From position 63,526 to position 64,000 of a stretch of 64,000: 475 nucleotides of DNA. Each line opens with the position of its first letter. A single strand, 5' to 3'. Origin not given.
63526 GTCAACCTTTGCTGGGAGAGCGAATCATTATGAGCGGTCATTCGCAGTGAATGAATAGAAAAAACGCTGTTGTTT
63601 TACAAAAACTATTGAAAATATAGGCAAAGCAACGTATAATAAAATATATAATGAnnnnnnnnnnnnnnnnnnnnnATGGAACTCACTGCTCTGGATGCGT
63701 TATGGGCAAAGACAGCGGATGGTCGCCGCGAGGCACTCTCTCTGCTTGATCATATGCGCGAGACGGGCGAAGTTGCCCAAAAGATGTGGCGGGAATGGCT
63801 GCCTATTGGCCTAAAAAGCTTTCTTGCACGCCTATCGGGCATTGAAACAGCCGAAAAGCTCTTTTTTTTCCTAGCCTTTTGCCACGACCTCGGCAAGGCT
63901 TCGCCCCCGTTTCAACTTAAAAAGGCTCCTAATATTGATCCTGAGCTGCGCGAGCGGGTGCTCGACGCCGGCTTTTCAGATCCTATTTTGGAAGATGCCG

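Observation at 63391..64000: A CRISPR-Cas module begins at the right edge, directly after the tRNA cluster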

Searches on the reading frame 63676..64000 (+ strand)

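Call 4: search_protein_families(library=pfam, proteins=[window:63676-64000:+], max_evalue=1)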
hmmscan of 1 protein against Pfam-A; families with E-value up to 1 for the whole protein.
window:63676-64000:+ (108 aa): 2 families
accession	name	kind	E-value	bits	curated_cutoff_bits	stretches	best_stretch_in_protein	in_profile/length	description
PF18019.7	Cas3_HD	-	1.9e-19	71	23.1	1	10-99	1-88/207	Cas3, HD domain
PF01966.28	HD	-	0.002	18.8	22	1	24-83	2-48/116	HD domain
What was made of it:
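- On Cas3 HD domain (Pfam PF18019 Cas3_HD; NCBIfam TIGR01596 cas3_HD): PF18019 scores 71 bits against 23.1, covering profile positions 1-88 of 207 (call 4).
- Checked: Pfam Cas3_HD scores E 1.9e-19 at 71 bits (cut-off 23.1) (call 4).
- Pfam Cas3_HD scores 71 bits against a cut-off of 23.1 (call 4). The general Pfam HD model gives a weak hit of 18.8 bits, below its cut-off of 22 (call 4). Cas3_HD scores 71 bits, E 1.9e-19, far above its cut-off (call 4).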

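Call 5: search_protein_families(library=ncbifam, proteins=[window:63676-64000:+], max_evalue=1)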
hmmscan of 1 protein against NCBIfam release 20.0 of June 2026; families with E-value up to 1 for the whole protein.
window:63676-64000:+ (108 aa): 2 families
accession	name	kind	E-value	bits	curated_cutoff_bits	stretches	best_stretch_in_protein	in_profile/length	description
TIGR01596.1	cas3_HD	equivalog_domain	1.1e-11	45.1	43.45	1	23-87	1-58/178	CRISPR-associated endonuclease Cas3''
NF007248.0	PRK09694.1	equivalog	0.21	9.5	569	1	11-84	12-88/878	CRISPR-associated helicase/endonuclease Cas3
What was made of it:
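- On Cas3 HD domain (Pfam PF18019 Cas3_HD; NCBIfam TIGR01596 cas3_HD): TIGR01596 scores 45.1 bits against 43.45, covering positions 1-58 of 178 (call 5).
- Checked: TIGR01596 cas3_HD scores 45.1 bits (cut-off 43.45) (call 5).
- TIGR01596 scores 45.1 against 43.45 (call 5). TIGR01596 is named 'Cas3'' endonuclease' (call 5).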

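Call 6: search_protein_families(library=padloc, proteins=[window:63676-64000:+], max_evalue=1)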
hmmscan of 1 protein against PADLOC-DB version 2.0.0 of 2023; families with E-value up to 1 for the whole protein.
window:63676-64000:+ (108 aa): 14 families
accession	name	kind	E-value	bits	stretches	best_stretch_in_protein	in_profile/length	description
PDLC01767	Cas3e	-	4.6e-14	49.8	1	8-83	24-89/680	-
PDLC01254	Cas3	-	8.8e-13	46.8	1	18-85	4-51/164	CAS-I; effector_G3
PDLC00940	Cas3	-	2.9e-12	45.1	1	23-87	1-58/178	CRISPR-associated endonuclease Cas3-HD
PDLC01761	Cas3b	-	0.00012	18.9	1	7-100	2-83/705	-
PDLC01759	Cas3b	-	0.00034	17.5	1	19-81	7-51/711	-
PDLC01758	Cas3b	-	0.00042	16.9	1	7-87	10-95/797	-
PDLC01456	Cas3a2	-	0.0006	18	1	22-83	10-70/207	CAS-I; effector_G3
PDLC01762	Cas3b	-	0.001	15.8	1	14-81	7-66/692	-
PDLC02080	Cas3b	-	0.0013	15.3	1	9-80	3-78/709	-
PDLC02082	Cas3b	-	0.01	12.2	1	22-81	10-57/734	-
PDLC01766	Cas3c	-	0.014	11.6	1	5-88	323-389/1009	-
PDLC01378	Cas3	-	0.015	13.6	1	55-83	30-58/174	CAS-I; effector_G3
PDLC02079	Cas3b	-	0.059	9.5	1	8-82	4-58/691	-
PDLC01765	Cas3c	-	0.067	10.1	1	58-81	42-64/612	-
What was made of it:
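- On Type I-E CRISPR-Cas: PADLOC Cas3e scores 49.8 bits, and the next subtype-specific profile (Cas3b) scores 18.9 bits (call 6).
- Closest known: Type I-E Cas3. Same: The best subtype profile is Cas3e (call 6).
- The best profile of any other subtype (Cas3b) scores 18.9 bits (call 6). Generic Cas3-HD profiles of PADLOC score nearly as well as Cas3e: 46.8 and 45.1 bits against 49.8 (call 6). Subtype-specific profiles other than Cas3e score at most 18.9 bits (call 6).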

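Call 8: find_homologous_proteins(query=window:63676-64000:+)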
Query window:63676-64000:+: 5 candidates shared short words with the query, none scored E <= 0.001.
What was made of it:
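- Tried and rejected: A word-indexed protein search with the 108-aa fragment found nothing (call 8).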

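Call 12: find_related_loci(query=window:63676-64000:+, collection=genome_contigs, flank=10000)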
Query window:63676-64000:+ (108 aa) in genome_contigs; peptide patterns used: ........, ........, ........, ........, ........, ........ (x = any residue, [..] = any of these).
170 stretches matched a pattern, but none encodes a relative of the query by tblastn (E <= 1e-3).

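Call 19: search_solved_structures(query=window:63676-64000:+, max_evalue=1, show_alignments=3)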
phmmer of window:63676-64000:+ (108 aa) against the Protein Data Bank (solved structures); distinct sequences matched with E-value up to 1: 5.
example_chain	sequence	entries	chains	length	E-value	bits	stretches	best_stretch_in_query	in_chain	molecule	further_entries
4q2c_A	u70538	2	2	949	1.4e-09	41.2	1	10-100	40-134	CRISPR-associated helicase Cas3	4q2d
6c66_G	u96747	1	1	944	0.005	20.1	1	9-85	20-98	CRISPR-associated helicase, Cas3 family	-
4qqw_A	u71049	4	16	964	0.0052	20.1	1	9-85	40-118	CRISPR-associated helicase, Cas3 family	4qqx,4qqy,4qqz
3sk9_A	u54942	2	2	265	0.022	18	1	7-81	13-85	Putative uncharacterized protein TTHB187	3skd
3jxe_A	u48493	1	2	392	0.44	13.9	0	17-47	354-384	Tryptophanyl-tRNA synthetase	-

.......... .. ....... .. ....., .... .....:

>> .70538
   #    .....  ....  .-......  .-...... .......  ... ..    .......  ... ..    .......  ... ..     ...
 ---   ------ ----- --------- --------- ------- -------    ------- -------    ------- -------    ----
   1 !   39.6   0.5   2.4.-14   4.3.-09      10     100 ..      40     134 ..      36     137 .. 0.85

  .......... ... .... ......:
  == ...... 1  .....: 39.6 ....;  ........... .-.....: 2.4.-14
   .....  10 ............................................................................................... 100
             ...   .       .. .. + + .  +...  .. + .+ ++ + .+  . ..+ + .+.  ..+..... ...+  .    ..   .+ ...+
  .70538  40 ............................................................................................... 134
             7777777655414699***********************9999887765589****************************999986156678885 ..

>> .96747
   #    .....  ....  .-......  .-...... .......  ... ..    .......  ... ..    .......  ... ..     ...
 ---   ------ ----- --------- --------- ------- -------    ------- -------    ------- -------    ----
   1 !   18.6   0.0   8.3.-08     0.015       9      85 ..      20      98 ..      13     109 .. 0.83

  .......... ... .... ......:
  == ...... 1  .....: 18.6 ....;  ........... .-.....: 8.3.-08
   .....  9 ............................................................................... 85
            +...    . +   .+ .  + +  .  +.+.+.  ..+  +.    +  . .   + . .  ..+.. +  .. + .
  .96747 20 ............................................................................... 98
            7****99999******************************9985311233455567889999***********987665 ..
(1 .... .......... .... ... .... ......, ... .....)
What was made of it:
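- On Cas3 HD domain (Pfam PF18019 Cas3_HD; NCBIfam TIGR01596 cas3_HD): His26 and His70-Asp71 align with His37 and His83-Asp84 of T. fusca Cas3 (call 19).
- Closest known: Type I-E Cas3. Same: His26, His70 and Asp71 align with T. fusca His37, His83 and Asp84 (call 19).
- Closest known: Type I-E Cas3. Different: Similarity to solved structures is modest: E 1.4e-9 for 4q2c and 5e-3 for T. fusca (call 19).
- Closest known: Cas3'' stand-alone HD nucleases. Same: TIGR01596 is passed at 45.1 bits against a cut-off of 43.45 (call 5), and 3sk9 is hit at E 0.022 (call 19).
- The Cas3 hits are 4q2c (E 1.4e-9), 4qqw/6c66 and 3sk9 (call 19). His26, His70 and Asp71 align with His37, His83 and Asp84 of T. 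fusca Cas3, counted from the 6c66_G alignment in call 19. All Cas3 hits among solved structures are I-E proteins (call 19).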

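Call 21: search_protein_representatives(protein=window:63676-64000:+)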
Query: 108 residues. Proteins with E-value up to 0.001 (for the whole library): 668; up to 1e-10: 14; up to 1e-30: 0. The best 150 are listed.
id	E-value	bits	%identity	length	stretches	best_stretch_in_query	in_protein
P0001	1.2e-20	89.7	52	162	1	7-100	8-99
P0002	5.2e-14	68.4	46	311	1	8-104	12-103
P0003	3.1e-13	65.8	48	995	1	6-103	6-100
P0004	3.4e-13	65.7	47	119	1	5-93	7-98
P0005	4.5e-13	65.3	46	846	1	5-103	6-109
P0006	1.4e-12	63.7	47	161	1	8-86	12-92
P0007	2.2e-12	63.1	43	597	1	6-101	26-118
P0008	2.3e-12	63.1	44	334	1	5-97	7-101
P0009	3.0e-12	62.7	46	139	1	4-96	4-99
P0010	5.4e-12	61.9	46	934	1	7-100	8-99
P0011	7.4e-12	61.4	41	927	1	5-100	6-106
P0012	6.9e-11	58.3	42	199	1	6-100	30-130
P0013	9.7e-11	57.8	49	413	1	7-100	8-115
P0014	1.0e-10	57.8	48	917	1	7-100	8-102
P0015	1.7e-10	57.0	46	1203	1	6-92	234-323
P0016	2.2e-10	56.7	43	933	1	3-99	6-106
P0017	2.5e-10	56.5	45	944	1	6-101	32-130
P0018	2.6e-10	56.4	43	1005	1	6-81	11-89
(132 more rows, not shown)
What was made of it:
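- Closest known: Type I-E Cas3. Different: Identity to any representative protein is at most 52%, and at most 48% to a full-length one (call 21).
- Checked: There are 668 relatives at E<=1e-3 among 1.84 billion representative proteins (call 21).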

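Call 22: search_protein_families(library=padloc, proteins=[P0003, P0005, P0010, P0011, P0014, P0016, P0017, P0018], max_evalue=1e-10)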
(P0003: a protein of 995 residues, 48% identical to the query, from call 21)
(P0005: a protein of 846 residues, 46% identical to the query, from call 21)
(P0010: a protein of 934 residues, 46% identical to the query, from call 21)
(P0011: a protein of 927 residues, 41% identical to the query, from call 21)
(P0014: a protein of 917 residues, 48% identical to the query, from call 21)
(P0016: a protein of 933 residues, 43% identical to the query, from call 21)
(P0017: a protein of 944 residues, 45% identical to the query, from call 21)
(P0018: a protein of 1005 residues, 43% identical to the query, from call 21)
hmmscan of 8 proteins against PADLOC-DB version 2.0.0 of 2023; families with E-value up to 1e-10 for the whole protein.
P0003 (995 aa): 20 families
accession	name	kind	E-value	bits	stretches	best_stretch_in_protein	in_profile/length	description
PDLC01767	Cas3e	-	4e-212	704.4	1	7-990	23-654/680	-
PDLC01768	Cas3e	-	3.3e-69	232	1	358-756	8-407/533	-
PDLC01761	Cas3b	-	1.9e-63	213.3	1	199-746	179-595/705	-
PDLC01762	Cas3b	-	3.8e-61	205.5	1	412-764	326-610/692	-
PDLC00938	Cas3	-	2.2e-54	183.1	1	407-671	85-322/358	CRISPR-associated helicase Cas3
PDLC01252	Cas3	-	2.4e-54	183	1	295-717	2-322/324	CAS-I; effector_G3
PDLC01710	Cas3a1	-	3e-52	176.1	1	293-731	219-559/745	Cas3_1_CAS-I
PDLC01757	Cas3b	-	5.1e-43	145.6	1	62-743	37-551/676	-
PDLC02080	Cas3b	-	1.2e-36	124.5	1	293-677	266-579/709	-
PDLC02079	Cas3b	-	3.1e-29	99.7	1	554-669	416-529/691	-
PDLC02081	Cas3b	-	9.2e-27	91.9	1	296-668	208-515/705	-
PDLC01759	Cas3b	-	2e-25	87.6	1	291-743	229-591/711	-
PDLC01254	Cas3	-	1e-24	85.6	1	18-219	3-160/164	CAS-I; effector_G3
PDLC01770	Cas3g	-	1.5e-23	81.2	1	296-676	30-349/733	-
PDLC00940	Cas3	-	2e-22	78.2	1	24-218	1-178/178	CRISPR-associated endonuclease Cas3-HD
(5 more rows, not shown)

P0005 (846 aa): 20 families
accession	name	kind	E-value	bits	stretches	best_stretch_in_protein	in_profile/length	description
PDLC01767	Cas3e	-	2.4e-195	648.9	1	9-827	24-615/680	-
PDLC00938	Cas3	-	7.6e-58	194.4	1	302-680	1-324/358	CRISPR-associated helicase Cas3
PDLC01252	Cas3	-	1.7e-57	193.3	1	302-683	1-291/324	CAS-I; effector_G3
PDLC01710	Cas3a1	-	5e-56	188.6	1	274-674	189-543/745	Cas3_1_CAS-I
PDLC01762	Cas3b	-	3.4e-55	185.9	2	299-491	239-407/692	-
PDLC01768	Cas3e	-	1.4e-54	183.7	1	362-678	7-314/533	-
PDLC01761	Cas3b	-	1.8e-51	173.7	1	206-776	181-628/705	-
PDLC01757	Cas3b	-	5.4e-39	132.3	1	581-675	405-493/676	-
PDLC02080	Cas3b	-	1.5e-32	110.9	1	580-683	480-579/709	-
PDLC02079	Cas3b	-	8.5e-26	88.3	1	580-678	435-531/691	-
PDLC01770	Cas3g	-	8.7e-26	88.6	1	580-676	256-342/733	-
PDLC02081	Cas3b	-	1.2e-24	84.9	1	581-674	422-514/705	-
PDLC01769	Cas3g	-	5.2e-23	79.6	1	563-725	260-405/836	-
PDLC01254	Cas3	-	5.3e-22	76.8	1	17-224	2-160/164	CAS-I; effector_G3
PDLC01759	Cas3b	-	3.8e-20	70.2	1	300-725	230-576/711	-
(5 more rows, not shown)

P0010 (934 aa): 25 families
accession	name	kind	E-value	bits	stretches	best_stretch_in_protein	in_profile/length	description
PDLC01767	Cas3e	-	1.3e-210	699.4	1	9-927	24-655/680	-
PDLC01768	Cas3e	-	1.2e-70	236.7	1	353-755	6-402/533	-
PDLC01762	Cas3b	-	2.3e-69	232.7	1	290-681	239-542/692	-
PDLC01710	Cas3a1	-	4e-68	228.6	1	264-711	188-556/745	Cas3_1_CAS-I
PDLC00938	Cas3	-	4.7e-67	224.7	1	293-679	1-322/358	CRISPR-associated helicase Cas3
PDLC01761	Cas3b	-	2e-66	223.1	1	200-751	178-595/705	-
PDLC01252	Cas3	-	1.1e-64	217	1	293-681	1-293/324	CAS-I; effector_G3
PDLC01757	Cas3b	-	5.6e-49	165.3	1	60-724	34-530/676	-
PDLC02080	Cas3b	-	3e-38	129.7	1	10-684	3-576/709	-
PDLC01759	Cas3b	-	2.9e-33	113.6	1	281-722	220-569/711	-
PDLC02079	Cas3b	-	4.3e-33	112.4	1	559-683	415-535/691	-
PDLC02081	Cas3b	-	1.6e-32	110.9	1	292-676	205-515/705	-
PDLC01765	Cas3c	-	3.5e-29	100.2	1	61-685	42-470/612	-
PDLC01770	Cas3g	-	6.9e-29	98.9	1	542-683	219-348/733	-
PDLC02082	Cas3b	-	3e-26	90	1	286-685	241-565/734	-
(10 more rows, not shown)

P0011 (927 aa): 22 families
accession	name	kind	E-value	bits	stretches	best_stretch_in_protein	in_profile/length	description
PDLC01767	Cas3e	-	9.3e-173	574.3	1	9-925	24-653/680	-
PDLC01762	Cas3b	-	7.7e-63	211.2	1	12-779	4-615/692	-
PDLC01761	Cas3b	-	1.6e-57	193.7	1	10-760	4-600/705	-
PDLC01768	Cas3e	-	3.8e-54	182.3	1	390-685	30-312/533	-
PDLC01757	Cas3b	-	1.9e-53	180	1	56-774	32-572/676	-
PDLC00938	Cas3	-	7.7e-51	171.4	1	302-729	1-356/358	CRISPR-associated helicase Cas3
PDLC01252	Cas3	-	3.9e-50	169.1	1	302-729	1-322/324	CAS-I; effector_G3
PDLC01710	Cas3a1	-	3.5e-47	159.3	1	285-785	200-582/745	Cas3_1_CAS-I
PDLC02081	Cas3b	-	1.3e-30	104.6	1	65-700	42-528/705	-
PDLC02079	Cas3b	-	2.1e-27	93.6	1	450-751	332-585/691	-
PDLC01254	Cas3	-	3.7e-27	93.5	1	17-229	2-159/164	CAS-I; effector_G3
PDLC02080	Cas3b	-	1.1e-26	91.5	1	391-688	327-575/709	-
PDLC01759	Cas3b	-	2e-25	87.7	1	287-755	217-595/711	-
PDLC01770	Cas3g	-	1.3e-23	81.5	1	550-686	235-343/733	-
PDLC01769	Cas3g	-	5.6e-22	76.2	1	532-771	245-447/836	-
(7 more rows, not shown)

P0014 (917 aa): 24 families
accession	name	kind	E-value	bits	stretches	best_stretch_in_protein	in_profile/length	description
PDLC01767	Cas3e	-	1.2e-205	682.9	1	7-912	22-652/680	-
PDLC01710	Cas3a1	-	1.4e-63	213.6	1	271-666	195-544/745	Cas3_1_CAS-I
PDLC00938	Cas3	-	1.5e-62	209.9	1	292-667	1-320/358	CRISPR-associated helicase Cas3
PDLC01252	Cas3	-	4e-61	205.2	1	292-671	1-292/324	CAS-I; effector_G3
PDLC01762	Cas3b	-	1.1e-57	194.1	2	549-747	436-605/692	-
PDLC01768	Cas3e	-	1.3e-57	193.7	1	350-675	5-320/533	-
PDLC01761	Cas3b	-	2e-56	190.1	1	9-727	3-590/705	-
PDLC01757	Cas3b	-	3e-50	169.5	1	48-704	27-524/676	-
PDLC02080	Cas3b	-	3.2e-34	116.4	2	544-670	457-575/709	-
PDLC02079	Cas3b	-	3.9e-31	106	1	551-671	419-533/691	-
PDLC01770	Cas3g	-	8.3e-31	105.2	1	555-671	244-346/733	-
PDLC02081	Cas3b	-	1.1e-29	101.5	1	567-681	421-527/705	-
PDLC01759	Cas3b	-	1.3e-24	85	1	289-711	229-572/711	-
PDLC01254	Cas3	-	2e-24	84.7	1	18-220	2-163/164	CAS-I; effector_G3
PDLC01769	Cas3g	-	6.3e-24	82.7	1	551-698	261-393/836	-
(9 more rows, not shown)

P0016 (933 aa): 26 families (the best 25 are shown)
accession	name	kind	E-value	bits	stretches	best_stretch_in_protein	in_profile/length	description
PDLC01767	Cas3e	-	1e-207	689.8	1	8-929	22-655/680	-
PDLC00938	Cas3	-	6.5e-66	221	1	309-699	1-333/358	CRISPR-associated helicase Cas3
PDLC01762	Cas3b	-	9e-66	220.8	1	50-771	32-611/692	-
PDLC01761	Cas3b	-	1.2e-63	213.9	1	214-727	181-570/705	-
PDLC01710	Cas3a1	-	1.3e-63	213.6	1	294-694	202-549/745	Cas3_1_CAS-I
PDLC01252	Cas3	-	2.9e-63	212.2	1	309-693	1-297/324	CAS-I; effector_G3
PDLC01768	Cas3e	-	8.8e-63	210.8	1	372-691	13-319/533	-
PDLC01757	Cas3b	-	1.7e-54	183.5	1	60-726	34-529/676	-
PDLC02081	Cas3b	-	3.6e-35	119.6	1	294-731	192-562/705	-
PDLC02080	Cas3b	-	2.7e-34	116.7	1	308-707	266-592/709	-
PDLC01770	Cas3g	-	5e-33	112.5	1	309-690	28-348/733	-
PDLC02079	Cas3b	-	2e-32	110.2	1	566-745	417-584/691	-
PDLC01759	Cas3b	-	1e-27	95.2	1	59-727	26-571/711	-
PDLC02082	Cas3b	-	6.2e-25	85.7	1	294-726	232-588/734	-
PDLC01765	Cas3c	-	9.2e-24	82.3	1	66-691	46-473/612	-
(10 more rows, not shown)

P0017 (944 aa): 25 families
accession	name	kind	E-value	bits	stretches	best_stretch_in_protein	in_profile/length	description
PDLC01767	Cas3e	-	9e-205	680.1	1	20-941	23-654/680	-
PDLC01762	Cas3b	-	1.5e-65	220.1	1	240-692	189-542/692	-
PDLC00938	Cas3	-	2.7e-64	215.6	1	324-691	1-324/358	CRISPR-associated helicase Cas3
PDLC01252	Cas3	-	1.9e-63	212.9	1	324-734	1-319/324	CAS-I; effector_G3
PDLC01710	Cas3a1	-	1.4e-61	207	1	293-848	189-599/745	Cas3_1_CAS-I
PDLC01768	Cas3e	-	1.7e-61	206.5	1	381-691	4-316/533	-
PDLC01761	Cas3b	-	1.4e-60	203.8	1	70-739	26-572/705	-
PDLC01757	Cas3b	-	2.7e-55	186.1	1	96-689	45-496/676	-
PDLC02080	Cas3b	-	9.1e-48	161.2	1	323-690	266-575/709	-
PDLC02081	Cas3b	-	2.3e-36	123.6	2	585-686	419-515/705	-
PDLC02079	Cas3b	-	4.9e-33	112.2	1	325-737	230-565/691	-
PDLC01759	Cas3b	-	2.4e-31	107.2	1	84-759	26-594/711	-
PDLC01770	Cas3g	-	3.4e-31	106.5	1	291-688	4-343/733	-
PDLC01769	Cas3g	-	1.3e-26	91.6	1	462-686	174-369/836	-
PDLC01765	Cas3c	-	1.6e-26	91.4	1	90-689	45-469/612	-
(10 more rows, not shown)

P0018 (1005 aa): 21 families
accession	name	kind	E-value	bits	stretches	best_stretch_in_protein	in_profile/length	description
PDLC01767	Cas3e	-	2.6e-200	665.3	1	9-998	20-654/680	-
PDLC01768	Cas3e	-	2.9e-61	205.8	1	399-720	4-315/533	-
PDLC00938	Cas3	-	8.9e-60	200.8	1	341-721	1-324/358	CRISPR-associated helicase Cas3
PDLC01762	Cas3b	-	1.6e-57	193.6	1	339-721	240-541/692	-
PDLC01252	Cas3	-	4.9e-57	191.8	1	341-721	1-291/324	CAS-I; effector_G3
PDLC01761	Cas3b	-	1e-56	191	1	314-730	212-548/705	-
PDLC01710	Cas3a1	-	6.8e-56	188.1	1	326-718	202-546/745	Cas3_1_CAS-I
PDLC01757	Cas3b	-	4.2e-44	149.1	1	342-720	207-497/676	-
PDLC02080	Cas3b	-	1.4e-30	104.4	1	340-721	266-576/709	-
PDLC02081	Cas3b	-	2.8e-28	96.9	1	342-720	207-519/705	-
PDLC02079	Cas3b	-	5.8e-28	95.5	1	596-719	416-531/691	-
PDLC01770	Cas3g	-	4.4e-26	89.6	1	588-720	229-345/733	-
PDLC01254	Cas3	-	9.6e-25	85.7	1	23-242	3-163/164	CAS-I; effector_G3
PDLC01759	Cas3b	-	3.7e-24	83.4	1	325-719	216-540/711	-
PDLC01765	Cas3c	-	3.4e-21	73.8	1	333-721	177-471/612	-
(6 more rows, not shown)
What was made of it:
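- On Type I-E CRISPR-Cas: All eight full-length relatives tested score 574-704 bits on Cas3e (call 22).
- The eight tested (846-1005 aa) all score 574-704 bits on Cas3e (call 22). All eight full-length relatives tested are fused HD-helicase Cas3e (call 22). The tested relatives are all Cas3 (calls 19, 21, 22).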

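Call 24: find_related_loci(query=window:63676-64000:+, collection=metagenome_contigs, flank=10000)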
Query window:63676-64000:+ (108 aa) in metagenome_contigs; peptide patterns used: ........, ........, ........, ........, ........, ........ (x = any residue, [..] = any of these).
291 stretches matched a pattern, but none encodes a relative of the query by tblastn (E <= 1e-3).
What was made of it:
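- Tried and rejected: Back-translated peptide scans of genome_contigs (call 12) and metagenome_contigs (call 24) found no copy.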

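Call 27: find_related_loci(query=A1, collection=genome_contigs, flank=10000)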
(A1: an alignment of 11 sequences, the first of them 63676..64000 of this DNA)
Query A1 (108 aa) in genome_contigs; peptide patterns used: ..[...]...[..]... (x = any residue, [..] = any of these).
599 stretches matched a pattern (row limit reached: there are more); 491 encode a relative of the query (tblastn E <= 1e-3); the best 80 are kept; 80 distinct loci.
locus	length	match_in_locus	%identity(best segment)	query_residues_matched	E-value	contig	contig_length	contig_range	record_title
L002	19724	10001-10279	44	6-103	6e-20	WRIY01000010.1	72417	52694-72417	MAG: Eubacteriaceae bacterium isolate Nt197P3bin63 Ga0082212_10000291, whole genome shotgun sequence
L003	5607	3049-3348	39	9-100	6e-17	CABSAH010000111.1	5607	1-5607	MAG TPA_asm: uncultured Christensenellaceae bacterium isolate MGYG-HGUT-02086 genome assembly, contig: GUT_GENOME127152_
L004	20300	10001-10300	43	8-101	1e-16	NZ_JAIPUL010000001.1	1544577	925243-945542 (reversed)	Lacticaseibacillus kribbianus strain YH-lac21 contig1, whole genome shotgun sequence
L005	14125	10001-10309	39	5-101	4e-16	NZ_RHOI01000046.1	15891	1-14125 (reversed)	Lacticaseibacillus baoqingensis strain 47-3 contig46, whole genome shotgun sequence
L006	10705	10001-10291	44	4-97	4e-16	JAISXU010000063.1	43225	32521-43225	MAG: Oscillospiraceae bacterium isolate Nc350_bin193 k119_775908, whole genome shotgun sequence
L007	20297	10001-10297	39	8-100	6e-16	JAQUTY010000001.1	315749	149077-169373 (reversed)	MAG: Eubacteriales bacterium isolate STD2_130 NODE_27_length_315749_cov_8.043831_Sandtown_D2, whole genome shotgun seque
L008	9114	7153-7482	40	4-107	9e-16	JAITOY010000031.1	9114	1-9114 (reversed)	MAG: Synergistaceae bacterium isolate Po218_bin80 k119_2135257, whole genome shotgun sequence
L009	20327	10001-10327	38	2-100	8e-16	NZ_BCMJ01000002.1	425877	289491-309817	Secundilactobacillus silagincola strain IWT5, whole genome shotgun sequence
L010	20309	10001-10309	37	6-102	2e-15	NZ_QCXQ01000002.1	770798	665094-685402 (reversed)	Levilactobacillus bambusae strain BS-W1 contig_2, whole genome shotgun sequence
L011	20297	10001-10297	38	8-100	2e-15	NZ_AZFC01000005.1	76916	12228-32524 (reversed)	Levilactobacillus spicheri DSM 15429 NODE_8, whole genome shotgun sequence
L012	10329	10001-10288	42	5-97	4e-15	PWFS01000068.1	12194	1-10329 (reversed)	MAG: Halobacteroidaceae bacterium isolate T1Sed10_26 T1-Sed10-C5576, whole genome shotgun sequence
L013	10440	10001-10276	41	8-97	5e-15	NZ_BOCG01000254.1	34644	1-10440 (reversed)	Lactobacillus nasalidis strain YZ01 sequence254, whole genome shotgun sequence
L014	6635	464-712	46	5-84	7e-15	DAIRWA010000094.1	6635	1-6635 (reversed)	MAG TPA_asm: Bacillota bacterium isolate CTOTU40645 NODE_4619_length_6635_cov_3.065653, whole genome shotgun sequence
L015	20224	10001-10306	38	8-102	8e-15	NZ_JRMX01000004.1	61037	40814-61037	Arcanobacterium sp. S3PF19 contig04, whole genome shotgun sequence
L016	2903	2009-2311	37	9-108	8e-15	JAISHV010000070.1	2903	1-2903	MAG: Ruminococcus sp. isolate Hm464_bin28 k119_786700, whole genome shotgun sequence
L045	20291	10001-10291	36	6-97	3e-13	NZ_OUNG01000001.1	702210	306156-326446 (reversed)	Lactimicrobium massiliense strain Marseille-P4301, whole genome shotgun sequence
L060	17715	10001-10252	38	21-108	1e-12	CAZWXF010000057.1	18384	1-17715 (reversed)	MAG TPA_asm: uncultured Bifidobacteriaceae bacterium isolate SRP344714_co2_26 genome assembly, contig: NODE_7795_length_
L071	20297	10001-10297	37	1-100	3e-12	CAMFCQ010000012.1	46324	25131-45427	MAG: uncultured Clostridia bacterium isolate SRR15057928_bin.15_metaWRAP_v1.3_MAG genome assembly, contig: ERZ10407477.2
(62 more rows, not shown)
